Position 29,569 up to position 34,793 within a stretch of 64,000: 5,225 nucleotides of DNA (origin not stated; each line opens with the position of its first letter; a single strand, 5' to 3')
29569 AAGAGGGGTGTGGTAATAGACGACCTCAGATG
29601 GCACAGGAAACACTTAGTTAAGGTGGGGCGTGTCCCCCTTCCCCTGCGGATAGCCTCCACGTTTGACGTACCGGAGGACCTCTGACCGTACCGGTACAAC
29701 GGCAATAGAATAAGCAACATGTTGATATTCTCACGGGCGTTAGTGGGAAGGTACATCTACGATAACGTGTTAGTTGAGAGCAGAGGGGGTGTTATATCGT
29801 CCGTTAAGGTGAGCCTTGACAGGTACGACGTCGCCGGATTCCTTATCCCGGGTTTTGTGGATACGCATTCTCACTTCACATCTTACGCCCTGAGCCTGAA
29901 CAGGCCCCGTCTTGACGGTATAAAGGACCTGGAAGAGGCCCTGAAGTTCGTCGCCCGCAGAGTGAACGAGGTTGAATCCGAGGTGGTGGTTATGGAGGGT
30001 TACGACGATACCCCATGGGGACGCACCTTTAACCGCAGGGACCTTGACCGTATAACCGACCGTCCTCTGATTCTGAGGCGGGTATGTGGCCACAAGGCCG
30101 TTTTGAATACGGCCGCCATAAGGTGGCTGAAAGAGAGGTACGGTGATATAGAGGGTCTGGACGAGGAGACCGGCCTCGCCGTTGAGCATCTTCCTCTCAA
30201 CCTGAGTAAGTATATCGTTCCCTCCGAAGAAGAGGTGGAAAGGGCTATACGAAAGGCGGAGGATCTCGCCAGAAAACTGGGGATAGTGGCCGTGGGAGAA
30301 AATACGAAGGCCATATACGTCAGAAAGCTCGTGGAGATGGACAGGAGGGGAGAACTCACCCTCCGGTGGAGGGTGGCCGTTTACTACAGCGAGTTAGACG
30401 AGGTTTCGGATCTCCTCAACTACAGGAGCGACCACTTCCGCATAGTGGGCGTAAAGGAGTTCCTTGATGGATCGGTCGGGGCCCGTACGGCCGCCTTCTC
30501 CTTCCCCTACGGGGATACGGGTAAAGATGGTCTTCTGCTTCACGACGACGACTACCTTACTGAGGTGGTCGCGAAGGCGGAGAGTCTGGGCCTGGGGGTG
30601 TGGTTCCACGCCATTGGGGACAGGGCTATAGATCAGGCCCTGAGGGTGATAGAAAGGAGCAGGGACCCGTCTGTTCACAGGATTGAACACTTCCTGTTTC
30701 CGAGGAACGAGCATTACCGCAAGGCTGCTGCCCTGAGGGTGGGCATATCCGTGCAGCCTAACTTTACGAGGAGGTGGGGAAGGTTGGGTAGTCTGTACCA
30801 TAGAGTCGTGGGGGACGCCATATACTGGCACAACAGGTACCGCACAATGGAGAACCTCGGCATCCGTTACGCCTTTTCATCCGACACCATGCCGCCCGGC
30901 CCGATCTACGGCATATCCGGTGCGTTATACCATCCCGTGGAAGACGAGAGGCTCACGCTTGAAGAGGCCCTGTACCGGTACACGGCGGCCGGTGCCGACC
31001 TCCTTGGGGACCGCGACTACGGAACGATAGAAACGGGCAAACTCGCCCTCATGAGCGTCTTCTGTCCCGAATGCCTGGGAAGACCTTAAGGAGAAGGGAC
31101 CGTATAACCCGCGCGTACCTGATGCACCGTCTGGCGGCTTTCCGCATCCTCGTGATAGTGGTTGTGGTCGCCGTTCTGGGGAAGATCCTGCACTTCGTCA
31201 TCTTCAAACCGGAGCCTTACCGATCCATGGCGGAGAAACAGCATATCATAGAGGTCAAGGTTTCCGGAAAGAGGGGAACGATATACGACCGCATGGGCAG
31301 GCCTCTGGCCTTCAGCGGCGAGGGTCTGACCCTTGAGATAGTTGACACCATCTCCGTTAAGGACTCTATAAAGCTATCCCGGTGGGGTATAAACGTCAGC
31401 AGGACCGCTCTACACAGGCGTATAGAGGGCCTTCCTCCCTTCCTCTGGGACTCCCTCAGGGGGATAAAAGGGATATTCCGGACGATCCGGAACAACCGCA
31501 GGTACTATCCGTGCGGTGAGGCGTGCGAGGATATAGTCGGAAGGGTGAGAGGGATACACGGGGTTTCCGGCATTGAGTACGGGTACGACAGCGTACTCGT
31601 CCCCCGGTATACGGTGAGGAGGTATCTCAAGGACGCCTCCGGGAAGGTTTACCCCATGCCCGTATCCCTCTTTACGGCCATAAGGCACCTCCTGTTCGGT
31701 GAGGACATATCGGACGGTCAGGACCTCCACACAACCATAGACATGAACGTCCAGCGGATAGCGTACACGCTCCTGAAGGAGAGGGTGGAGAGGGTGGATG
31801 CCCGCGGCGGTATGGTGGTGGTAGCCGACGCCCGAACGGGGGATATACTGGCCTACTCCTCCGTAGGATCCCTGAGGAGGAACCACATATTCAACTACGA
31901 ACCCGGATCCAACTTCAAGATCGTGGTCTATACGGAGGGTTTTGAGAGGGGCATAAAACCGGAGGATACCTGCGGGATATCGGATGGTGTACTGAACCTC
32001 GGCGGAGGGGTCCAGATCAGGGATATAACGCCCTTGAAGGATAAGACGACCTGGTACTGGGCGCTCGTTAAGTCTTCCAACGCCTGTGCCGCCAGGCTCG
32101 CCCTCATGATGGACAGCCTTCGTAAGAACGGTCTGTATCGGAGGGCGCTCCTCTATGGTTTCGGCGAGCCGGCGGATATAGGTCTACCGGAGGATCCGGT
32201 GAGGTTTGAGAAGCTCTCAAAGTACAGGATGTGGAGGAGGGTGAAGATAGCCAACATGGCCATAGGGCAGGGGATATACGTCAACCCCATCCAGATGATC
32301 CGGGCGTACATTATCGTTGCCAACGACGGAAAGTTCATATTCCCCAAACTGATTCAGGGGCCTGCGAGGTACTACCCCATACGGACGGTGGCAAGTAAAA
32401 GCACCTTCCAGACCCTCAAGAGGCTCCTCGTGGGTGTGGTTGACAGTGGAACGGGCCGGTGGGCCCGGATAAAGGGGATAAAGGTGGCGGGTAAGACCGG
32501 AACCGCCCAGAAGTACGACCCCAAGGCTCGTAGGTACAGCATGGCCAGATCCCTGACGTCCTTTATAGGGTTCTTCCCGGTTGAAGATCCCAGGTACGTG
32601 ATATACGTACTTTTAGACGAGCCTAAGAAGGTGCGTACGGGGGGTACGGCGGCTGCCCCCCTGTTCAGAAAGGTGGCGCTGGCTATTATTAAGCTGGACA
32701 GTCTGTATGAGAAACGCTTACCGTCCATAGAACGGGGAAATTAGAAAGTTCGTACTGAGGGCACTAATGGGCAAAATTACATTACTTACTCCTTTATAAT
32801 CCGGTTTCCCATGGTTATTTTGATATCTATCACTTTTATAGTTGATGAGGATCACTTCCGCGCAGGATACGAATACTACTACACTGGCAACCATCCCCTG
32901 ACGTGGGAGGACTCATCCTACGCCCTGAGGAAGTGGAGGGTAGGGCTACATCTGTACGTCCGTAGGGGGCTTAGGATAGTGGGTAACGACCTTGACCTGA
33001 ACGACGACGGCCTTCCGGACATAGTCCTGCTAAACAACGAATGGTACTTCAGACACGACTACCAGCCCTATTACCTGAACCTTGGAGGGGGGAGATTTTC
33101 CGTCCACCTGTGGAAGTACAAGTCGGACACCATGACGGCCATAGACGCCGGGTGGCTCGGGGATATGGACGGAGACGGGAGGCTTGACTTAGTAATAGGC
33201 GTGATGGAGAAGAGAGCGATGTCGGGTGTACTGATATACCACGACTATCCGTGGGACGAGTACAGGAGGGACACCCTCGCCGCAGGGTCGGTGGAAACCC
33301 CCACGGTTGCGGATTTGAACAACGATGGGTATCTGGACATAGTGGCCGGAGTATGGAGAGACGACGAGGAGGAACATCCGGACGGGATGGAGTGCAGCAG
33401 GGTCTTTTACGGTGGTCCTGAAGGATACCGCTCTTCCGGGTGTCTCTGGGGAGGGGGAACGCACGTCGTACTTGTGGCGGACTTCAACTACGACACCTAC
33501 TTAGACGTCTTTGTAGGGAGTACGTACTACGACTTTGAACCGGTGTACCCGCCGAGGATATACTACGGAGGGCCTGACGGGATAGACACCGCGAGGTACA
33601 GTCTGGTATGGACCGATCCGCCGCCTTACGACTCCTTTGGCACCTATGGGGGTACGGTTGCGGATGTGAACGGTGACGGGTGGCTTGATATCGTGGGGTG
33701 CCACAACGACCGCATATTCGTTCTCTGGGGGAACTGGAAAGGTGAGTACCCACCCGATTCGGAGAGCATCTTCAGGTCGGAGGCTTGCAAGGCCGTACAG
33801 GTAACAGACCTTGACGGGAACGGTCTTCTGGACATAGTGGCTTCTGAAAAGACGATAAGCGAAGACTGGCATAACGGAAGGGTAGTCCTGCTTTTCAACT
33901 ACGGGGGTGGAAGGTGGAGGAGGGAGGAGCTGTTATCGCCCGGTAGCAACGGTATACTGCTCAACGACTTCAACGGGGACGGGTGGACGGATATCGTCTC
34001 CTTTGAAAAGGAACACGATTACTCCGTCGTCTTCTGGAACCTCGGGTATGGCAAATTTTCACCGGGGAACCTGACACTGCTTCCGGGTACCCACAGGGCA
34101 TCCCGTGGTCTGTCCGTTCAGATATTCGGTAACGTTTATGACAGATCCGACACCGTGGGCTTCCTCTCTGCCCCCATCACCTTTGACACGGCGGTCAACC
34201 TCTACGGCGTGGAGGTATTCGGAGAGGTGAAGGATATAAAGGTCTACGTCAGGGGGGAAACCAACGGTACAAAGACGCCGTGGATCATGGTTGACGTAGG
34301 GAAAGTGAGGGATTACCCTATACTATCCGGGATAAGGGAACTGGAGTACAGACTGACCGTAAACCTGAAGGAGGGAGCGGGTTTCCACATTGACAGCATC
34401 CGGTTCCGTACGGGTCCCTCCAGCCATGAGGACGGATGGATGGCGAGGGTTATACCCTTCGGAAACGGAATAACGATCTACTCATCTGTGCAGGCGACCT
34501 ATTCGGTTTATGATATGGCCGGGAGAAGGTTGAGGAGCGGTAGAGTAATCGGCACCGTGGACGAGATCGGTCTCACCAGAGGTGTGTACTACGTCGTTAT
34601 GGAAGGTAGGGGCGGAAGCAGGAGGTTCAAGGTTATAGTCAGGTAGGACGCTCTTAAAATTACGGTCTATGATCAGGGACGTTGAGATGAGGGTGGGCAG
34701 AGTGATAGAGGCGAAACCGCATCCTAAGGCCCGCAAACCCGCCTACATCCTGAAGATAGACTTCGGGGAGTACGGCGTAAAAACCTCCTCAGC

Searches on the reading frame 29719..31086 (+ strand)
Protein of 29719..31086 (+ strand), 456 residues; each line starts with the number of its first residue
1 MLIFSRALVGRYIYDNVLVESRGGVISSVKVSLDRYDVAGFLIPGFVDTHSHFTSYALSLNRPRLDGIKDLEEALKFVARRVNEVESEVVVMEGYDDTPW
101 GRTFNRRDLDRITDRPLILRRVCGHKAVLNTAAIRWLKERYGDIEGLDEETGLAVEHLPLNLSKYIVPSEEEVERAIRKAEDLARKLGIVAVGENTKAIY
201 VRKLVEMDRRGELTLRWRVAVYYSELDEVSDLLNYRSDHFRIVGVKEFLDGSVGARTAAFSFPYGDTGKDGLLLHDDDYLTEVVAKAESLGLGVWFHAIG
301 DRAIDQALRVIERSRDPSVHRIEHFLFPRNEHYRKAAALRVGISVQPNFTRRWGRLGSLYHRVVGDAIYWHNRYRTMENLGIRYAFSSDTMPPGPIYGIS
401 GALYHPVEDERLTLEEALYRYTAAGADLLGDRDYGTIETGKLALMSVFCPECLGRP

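Call 75: search_protein_families(library=pfam, proteins=[window:29719-31086:+], max_evalue=0.0001)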
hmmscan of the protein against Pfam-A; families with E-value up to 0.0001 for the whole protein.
window:29719-31086:+ (456 aa): 2 families
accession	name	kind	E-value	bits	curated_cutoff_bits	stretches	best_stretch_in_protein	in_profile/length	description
PF07969.17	Amidohydro_3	-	2.2e-53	182.8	29.7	1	41-443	9-439/472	Amidohydrolase family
PF01979.26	Amidohydro_1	-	1.7e-08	34.5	25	0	379-448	241-318/345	Amidohydrolase family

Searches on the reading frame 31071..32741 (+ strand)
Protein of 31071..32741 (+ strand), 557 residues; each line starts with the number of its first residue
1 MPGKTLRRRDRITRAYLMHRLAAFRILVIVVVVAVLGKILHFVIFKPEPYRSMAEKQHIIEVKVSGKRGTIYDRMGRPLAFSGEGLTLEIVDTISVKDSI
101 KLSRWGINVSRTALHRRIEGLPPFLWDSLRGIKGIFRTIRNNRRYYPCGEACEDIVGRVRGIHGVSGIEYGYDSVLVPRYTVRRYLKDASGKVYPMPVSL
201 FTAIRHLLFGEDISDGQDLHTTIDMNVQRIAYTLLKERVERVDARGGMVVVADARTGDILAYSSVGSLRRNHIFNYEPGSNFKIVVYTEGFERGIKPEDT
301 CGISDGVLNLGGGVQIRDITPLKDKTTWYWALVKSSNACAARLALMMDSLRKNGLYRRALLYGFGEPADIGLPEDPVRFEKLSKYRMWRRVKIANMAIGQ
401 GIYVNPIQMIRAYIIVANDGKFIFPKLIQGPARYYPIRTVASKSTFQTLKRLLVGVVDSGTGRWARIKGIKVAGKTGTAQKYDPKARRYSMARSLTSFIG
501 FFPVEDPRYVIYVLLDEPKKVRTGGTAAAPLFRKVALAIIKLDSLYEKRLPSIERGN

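Call 75: search_protein_families(library=pfam, proteins=[window:31071-32741:+], max_evalue=0.0001)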
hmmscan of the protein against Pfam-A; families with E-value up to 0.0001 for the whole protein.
window:31071-32741:+ (557 aa): 2 families
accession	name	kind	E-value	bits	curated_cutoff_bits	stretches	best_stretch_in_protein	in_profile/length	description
PF00905.27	Transpeptidase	-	3e-46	158.4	22.1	1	247-535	1-297/299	Penicillin binding protein transpeptidase domain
PF03717.20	PBP_dimer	-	1e-07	33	24.4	0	65-94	3-32/180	Penicillin-binding Protein dimerisation domain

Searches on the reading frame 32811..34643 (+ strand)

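Call 75: search_protein_families(library=pfam, proteins=[window:32811-34643:+], max_evalue=0.0001)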
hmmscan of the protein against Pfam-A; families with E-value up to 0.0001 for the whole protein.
window:32811-34643:+ (611 aa): 2 families
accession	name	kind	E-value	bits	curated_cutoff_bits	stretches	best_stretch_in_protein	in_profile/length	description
PF13517.12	FG-GAP_3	-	4.1e-29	101.4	26.9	3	285-343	1-60/61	FG-GAP-like repeat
PF01839.29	FG-GAP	-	3.3e-19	68.8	22.1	0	163-180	4-21/37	FG-GAP repeat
